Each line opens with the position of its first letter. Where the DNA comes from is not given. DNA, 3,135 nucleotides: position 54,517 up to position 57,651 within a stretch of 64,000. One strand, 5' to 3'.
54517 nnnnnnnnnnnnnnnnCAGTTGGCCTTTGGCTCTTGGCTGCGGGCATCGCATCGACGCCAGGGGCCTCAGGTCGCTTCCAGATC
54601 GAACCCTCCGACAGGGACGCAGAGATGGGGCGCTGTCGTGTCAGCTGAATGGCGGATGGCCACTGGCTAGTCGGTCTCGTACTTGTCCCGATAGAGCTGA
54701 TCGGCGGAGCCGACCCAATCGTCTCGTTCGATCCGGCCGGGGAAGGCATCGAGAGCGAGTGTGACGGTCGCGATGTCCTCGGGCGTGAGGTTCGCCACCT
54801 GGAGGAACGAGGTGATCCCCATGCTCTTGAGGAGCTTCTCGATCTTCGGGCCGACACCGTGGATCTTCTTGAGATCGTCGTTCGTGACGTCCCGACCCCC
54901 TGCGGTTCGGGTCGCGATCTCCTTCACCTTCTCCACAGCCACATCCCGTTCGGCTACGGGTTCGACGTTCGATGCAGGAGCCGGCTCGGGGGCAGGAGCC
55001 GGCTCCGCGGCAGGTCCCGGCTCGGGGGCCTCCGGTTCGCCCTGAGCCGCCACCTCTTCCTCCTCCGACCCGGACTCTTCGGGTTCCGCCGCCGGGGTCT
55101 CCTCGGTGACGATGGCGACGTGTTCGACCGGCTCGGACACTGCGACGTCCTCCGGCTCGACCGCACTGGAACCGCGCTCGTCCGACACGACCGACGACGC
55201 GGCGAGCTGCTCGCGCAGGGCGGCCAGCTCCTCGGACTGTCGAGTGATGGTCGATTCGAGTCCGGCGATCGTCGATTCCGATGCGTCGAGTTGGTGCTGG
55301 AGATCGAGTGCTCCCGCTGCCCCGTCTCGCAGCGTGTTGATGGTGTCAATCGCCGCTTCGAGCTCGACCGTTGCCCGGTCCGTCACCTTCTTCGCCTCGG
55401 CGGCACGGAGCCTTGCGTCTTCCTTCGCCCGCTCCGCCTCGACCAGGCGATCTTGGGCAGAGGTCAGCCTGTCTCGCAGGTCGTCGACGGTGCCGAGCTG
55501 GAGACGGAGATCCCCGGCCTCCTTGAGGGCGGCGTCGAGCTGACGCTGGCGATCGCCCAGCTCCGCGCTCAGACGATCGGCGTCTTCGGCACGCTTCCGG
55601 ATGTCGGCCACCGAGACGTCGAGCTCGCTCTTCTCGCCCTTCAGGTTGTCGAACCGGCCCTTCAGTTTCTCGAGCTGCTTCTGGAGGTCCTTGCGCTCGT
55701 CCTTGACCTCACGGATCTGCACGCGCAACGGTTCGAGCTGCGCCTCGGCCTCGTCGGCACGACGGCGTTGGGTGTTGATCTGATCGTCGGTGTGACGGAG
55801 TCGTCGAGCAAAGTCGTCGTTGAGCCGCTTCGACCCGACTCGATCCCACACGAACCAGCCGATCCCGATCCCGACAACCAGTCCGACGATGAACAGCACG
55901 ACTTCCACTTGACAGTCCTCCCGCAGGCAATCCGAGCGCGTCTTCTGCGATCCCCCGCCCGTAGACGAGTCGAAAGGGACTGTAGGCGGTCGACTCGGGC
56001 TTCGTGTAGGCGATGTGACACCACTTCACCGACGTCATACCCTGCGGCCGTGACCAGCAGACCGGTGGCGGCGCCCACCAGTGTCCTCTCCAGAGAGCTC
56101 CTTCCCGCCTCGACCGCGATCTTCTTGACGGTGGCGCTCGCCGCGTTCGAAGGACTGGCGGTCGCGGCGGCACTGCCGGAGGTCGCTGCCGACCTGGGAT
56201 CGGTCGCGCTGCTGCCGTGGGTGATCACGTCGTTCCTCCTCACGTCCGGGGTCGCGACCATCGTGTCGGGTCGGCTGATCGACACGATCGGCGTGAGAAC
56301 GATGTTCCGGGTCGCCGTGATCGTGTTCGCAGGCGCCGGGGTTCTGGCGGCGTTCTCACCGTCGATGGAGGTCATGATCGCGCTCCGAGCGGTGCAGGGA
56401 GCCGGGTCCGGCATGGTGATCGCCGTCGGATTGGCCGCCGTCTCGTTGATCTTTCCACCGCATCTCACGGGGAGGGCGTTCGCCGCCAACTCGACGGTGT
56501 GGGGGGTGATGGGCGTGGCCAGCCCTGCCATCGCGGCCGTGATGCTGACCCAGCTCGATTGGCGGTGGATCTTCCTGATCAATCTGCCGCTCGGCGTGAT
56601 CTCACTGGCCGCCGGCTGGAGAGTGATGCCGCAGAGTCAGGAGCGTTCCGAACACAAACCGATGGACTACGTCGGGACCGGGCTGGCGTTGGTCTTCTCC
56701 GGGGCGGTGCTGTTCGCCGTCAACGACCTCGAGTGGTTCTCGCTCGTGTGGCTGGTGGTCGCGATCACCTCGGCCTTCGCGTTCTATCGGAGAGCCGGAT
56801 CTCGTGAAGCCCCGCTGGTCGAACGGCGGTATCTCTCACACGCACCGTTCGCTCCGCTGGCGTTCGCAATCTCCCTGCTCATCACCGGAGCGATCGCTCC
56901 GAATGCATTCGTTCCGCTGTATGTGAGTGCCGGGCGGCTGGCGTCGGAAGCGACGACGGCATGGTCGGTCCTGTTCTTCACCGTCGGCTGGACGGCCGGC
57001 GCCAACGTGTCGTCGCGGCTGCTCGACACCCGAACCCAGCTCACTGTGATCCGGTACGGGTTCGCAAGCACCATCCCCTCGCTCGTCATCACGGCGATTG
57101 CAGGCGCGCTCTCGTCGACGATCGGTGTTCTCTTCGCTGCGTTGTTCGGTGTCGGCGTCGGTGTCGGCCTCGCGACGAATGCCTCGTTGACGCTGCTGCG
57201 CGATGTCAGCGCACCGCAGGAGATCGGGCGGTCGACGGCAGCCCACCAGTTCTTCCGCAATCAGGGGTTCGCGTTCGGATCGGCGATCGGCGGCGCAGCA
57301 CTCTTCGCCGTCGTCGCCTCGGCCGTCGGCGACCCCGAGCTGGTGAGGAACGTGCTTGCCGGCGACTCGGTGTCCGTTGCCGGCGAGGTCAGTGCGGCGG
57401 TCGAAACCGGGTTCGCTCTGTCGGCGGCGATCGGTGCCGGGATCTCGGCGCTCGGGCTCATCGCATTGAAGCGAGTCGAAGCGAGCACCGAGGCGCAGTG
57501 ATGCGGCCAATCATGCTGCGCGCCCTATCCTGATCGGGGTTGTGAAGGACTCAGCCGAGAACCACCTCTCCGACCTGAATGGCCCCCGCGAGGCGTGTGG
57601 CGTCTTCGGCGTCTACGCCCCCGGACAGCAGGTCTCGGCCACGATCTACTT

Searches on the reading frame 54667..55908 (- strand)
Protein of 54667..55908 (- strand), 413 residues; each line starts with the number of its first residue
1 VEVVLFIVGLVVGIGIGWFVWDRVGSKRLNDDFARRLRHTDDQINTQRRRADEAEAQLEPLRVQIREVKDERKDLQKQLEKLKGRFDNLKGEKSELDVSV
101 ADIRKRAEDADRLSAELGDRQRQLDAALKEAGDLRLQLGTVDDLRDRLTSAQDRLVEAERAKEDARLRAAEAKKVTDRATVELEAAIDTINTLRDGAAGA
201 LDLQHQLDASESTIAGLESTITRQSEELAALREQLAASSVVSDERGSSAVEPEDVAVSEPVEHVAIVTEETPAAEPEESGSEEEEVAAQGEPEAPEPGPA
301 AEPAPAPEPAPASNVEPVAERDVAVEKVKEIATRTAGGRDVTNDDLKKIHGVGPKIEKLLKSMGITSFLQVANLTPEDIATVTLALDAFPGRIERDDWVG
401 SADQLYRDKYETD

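Call 40: search_protein_families(library=pfam, proteins=[window:54667-55908:-], max_evalue=0.001)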
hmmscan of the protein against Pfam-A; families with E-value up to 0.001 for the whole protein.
window:54667-55908:- (413 aa): 1 family
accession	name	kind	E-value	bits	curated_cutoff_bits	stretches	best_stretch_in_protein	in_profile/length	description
PF14520.12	HHH_5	-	0.00015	22.6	27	1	345-382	3-40/57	Helix-hairpin-helix domain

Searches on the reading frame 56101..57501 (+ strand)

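Call 40: search_protein_families(library=pfam, proteins=[window:56101-57501:+], max_evalue=0.001)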
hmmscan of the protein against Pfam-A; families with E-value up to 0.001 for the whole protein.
window:56101-57501:+ (466 aa): 1 family
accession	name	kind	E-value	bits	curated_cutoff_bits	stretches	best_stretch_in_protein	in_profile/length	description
PF07690.21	MFS_1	-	3.4e-37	128.6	33.4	1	7-393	1-346/347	Major Facilitator Superfamily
